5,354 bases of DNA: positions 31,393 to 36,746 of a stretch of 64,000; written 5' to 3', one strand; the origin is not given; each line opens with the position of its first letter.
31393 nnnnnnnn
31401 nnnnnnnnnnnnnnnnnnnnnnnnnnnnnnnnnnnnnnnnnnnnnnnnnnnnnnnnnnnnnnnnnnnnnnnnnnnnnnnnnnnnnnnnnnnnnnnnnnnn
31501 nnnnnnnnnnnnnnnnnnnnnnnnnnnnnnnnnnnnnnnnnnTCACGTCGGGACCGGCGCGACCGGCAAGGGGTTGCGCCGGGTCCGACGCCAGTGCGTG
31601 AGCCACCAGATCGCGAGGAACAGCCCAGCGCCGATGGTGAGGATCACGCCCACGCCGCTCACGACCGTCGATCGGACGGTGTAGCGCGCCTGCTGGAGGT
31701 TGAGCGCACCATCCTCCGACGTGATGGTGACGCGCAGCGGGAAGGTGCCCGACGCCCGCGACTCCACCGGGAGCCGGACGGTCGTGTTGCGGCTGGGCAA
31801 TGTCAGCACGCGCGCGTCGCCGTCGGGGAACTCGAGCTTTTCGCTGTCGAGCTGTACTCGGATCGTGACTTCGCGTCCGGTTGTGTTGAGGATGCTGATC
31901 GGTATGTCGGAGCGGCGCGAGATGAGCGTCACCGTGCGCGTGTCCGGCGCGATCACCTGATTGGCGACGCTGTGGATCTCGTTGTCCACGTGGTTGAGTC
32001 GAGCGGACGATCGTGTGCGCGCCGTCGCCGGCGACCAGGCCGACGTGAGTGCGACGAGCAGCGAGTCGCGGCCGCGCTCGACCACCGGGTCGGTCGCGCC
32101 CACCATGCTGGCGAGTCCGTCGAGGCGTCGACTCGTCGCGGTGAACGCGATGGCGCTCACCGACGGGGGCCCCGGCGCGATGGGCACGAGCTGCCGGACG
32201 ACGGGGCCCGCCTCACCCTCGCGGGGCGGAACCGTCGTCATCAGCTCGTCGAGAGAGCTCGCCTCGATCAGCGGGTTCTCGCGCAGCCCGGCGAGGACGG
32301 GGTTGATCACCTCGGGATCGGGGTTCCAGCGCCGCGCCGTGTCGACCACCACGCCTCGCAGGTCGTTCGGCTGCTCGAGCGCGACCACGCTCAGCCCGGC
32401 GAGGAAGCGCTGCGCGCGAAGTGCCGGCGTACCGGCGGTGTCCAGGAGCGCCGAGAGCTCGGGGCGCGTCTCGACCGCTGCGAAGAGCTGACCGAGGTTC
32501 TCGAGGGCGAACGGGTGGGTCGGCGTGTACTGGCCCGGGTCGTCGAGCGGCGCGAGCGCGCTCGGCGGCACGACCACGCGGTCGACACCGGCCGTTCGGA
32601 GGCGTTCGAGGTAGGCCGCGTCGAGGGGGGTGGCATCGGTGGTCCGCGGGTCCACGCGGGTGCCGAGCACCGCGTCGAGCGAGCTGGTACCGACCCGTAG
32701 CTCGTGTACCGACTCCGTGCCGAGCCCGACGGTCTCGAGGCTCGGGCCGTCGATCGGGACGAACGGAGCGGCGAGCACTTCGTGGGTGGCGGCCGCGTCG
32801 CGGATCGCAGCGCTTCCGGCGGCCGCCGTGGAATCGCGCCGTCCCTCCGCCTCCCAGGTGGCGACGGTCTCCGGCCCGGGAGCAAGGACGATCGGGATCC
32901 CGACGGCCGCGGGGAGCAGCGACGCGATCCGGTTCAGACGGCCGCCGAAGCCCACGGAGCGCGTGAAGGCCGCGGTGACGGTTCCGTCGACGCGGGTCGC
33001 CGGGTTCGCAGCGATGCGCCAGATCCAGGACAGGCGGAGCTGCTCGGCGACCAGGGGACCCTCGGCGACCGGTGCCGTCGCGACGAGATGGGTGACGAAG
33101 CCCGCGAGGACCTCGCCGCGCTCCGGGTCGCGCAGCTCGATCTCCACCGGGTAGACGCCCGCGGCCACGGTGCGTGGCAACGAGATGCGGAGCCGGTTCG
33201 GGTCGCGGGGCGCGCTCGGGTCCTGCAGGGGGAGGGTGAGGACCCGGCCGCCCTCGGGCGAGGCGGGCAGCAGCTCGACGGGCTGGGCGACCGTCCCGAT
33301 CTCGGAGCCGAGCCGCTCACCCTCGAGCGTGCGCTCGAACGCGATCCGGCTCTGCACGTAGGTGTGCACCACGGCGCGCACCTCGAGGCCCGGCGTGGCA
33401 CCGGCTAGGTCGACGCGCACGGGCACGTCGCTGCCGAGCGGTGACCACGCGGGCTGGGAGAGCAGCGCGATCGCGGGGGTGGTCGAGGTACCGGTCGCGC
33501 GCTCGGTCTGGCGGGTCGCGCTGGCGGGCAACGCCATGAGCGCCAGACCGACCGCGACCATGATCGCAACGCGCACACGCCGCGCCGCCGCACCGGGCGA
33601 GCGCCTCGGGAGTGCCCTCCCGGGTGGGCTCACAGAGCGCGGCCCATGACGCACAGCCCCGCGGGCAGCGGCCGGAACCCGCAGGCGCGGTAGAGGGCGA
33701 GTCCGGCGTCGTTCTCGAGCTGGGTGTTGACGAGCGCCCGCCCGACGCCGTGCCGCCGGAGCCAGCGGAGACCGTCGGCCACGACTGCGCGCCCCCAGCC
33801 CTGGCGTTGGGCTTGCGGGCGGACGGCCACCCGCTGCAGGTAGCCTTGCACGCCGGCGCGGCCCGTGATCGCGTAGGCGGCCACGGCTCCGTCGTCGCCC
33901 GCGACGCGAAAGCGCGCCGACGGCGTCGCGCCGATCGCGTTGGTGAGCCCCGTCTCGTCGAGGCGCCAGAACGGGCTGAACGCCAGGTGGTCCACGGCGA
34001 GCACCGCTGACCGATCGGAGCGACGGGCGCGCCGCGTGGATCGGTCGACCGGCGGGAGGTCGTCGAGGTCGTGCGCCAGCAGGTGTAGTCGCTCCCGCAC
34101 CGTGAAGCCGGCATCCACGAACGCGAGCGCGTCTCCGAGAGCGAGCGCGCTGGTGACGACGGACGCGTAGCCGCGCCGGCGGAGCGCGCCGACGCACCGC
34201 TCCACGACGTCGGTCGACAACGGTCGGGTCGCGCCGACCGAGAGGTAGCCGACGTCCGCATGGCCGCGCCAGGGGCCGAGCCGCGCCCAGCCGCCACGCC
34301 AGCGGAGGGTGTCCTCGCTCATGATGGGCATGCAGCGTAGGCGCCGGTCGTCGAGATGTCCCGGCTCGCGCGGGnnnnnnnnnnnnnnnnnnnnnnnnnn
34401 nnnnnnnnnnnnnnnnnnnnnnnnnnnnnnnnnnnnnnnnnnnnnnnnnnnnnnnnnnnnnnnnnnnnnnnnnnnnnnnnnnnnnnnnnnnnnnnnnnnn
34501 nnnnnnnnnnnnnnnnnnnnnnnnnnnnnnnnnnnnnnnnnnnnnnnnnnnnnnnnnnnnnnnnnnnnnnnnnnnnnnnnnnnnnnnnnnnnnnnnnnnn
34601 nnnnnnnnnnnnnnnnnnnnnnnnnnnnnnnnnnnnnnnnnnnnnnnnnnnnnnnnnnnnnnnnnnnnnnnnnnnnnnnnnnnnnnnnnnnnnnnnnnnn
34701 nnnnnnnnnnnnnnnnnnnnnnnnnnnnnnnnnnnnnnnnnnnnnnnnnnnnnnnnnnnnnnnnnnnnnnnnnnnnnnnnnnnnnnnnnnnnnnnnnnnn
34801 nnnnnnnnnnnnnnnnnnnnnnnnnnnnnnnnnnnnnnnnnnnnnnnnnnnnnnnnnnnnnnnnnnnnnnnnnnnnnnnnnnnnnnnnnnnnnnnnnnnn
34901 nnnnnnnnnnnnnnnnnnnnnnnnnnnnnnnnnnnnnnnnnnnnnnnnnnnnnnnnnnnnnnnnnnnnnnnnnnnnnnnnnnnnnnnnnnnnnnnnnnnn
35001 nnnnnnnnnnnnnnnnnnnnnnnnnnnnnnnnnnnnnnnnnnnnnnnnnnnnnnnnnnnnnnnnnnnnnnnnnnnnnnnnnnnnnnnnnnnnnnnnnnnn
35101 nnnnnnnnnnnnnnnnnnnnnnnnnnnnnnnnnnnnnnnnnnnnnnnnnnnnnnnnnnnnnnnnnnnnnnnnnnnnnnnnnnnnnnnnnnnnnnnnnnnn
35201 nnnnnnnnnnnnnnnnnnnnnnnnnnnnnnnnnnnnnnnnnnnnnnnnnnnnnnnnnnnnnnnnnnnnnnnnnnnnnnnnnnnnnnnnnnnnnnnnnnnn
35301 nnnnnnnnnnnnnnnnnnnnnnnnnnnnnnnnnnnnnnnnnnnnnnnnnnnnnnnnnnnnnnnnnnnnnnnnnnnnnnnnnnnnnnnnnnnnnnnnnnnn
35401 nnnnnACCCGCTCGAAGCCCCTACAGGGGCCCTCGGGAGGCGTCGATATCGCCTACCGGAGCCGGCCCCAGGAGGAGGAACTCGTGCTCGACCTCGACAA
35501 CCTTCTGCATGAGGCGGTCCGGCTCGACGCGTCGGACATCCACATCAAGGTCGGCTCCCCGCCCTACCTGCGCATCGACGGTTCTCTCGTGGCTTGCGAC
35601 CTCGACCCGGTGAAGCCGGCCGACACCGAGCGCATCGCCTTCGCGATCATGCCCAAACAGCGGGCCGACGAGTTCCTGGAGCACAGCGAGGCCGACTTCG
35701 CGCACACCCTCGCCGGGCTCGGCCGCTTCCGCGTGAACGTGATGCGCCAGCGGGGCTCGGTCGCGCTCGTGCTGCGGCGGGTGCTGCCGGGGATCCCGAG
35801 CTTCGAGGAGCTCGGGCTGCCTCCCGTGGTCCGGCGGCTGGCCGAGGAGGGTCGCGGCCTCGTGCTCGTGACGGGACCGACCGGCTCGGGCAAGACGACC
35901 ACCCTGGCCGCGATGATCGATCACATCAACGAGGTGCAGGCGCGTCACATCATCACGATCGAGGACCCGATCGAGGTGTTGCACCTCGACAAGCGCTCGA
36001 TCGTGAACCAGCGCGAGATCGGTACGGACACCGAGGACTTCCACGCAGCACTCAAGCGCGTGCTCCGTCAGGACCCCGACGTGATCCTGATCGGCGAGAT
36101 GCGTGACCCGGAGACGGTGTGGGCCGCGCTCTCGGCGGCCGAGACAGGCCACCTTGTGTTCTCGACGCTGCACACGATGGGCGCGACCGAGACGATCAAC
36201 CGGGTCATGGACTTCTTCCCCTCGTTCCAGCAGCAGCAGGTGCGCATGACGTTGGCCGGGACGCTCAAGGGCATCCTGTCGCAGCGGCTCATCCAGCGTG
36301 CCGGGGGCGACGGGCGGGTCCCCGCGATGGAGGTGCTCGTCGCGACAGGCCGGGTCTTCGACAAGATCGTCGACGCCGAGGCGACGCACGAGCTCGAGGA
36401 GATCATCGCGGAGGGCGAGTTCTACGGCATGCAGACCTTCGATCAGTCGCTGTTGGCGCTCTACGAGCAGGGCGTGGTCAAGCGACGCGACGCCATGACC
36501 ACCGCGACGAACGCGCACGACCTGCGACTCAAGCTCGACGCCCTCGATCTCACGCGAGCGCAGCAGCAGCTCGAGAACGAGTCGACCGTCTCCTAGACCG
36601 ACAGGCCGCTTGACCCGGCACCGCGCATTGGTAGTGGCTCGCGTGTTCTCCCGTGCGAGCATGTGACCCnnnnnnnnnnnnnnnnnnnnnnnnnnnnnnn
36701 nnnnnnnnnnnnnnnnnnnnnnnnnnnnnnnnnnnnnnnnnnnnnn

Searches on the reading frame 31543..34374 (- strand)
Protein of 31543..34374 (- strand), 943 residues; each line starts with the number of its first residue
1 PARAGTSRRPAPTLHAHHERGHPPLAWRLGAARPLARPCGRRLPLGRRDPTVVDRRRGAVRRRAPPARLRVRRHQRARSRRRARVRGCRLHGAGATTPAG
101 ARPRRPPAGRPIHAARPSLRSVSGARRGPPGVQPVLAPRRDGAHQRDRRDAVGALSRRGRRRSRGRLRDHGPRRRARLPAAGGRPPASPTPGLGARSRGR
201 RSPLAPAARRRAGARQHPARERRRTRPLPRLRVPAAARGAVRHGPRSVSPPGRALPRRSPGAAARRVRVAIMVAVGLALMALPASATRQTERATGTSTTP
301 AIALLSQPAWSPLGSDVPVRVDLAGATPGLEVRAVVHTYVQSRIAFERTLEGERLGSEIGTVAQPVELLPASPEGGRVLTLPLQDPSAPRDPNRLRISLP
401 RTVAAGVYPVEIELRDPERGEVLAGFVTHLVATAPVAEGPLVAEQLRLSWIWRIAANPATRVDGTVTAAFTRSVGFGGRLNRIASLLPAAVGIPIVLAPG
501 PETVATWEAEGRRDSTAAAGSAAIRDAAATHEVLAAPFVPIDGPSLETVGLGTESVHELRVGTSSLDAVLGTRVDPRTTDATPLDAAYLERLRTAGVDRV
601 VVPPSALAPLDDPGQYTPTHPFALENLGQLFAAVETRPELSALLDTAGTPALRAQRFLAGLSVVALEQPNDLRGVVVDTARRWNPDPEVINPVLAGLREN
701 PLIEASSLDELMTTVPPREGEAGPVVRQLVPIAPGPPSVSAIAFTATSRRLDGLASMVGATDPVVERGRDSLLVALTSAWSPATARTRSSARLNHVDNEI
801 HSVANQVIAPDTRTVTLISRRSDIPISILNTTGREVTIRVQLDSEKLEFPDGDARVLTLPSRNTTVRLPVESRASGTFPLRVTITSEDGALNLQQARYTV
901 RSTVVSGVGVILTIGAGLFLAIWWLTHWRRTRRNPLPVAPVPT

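Call 60: search_protein_families(library=pfam, proteins=[window:31543-34374:-], max_evalue=0.00001)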
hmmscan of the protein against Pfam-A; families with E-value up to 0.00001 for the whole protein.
window:31543-34374:- (943 aa): 1 family
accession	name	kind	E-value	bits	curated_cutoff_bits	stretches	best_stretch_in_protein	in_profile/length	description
PF19516.4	DUF6049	-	1.2e-20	74.2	30.1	1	583-923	335-692/708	Family of unknown function (DUF6049)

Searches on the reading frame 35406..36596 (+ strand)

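Call 60: search_protein_families(library=pfam, proteins=[window:35406-36596:+], max_evalue=0.00001)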
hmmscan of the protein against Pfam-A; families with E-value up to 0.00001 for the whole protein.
window:35406-36596:+ (396 aa): 2 families
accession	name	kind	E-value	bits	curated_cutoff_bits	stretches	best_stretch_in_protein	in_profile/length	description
PF00437.27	T2SSE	-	2.2e-49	168.5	24.9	1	26-305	8-287/370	Type II/IV secretion system protein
PF13401.12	AAA_22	-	9.8e-06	26.3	27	0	148-195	3-33/130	AAA domain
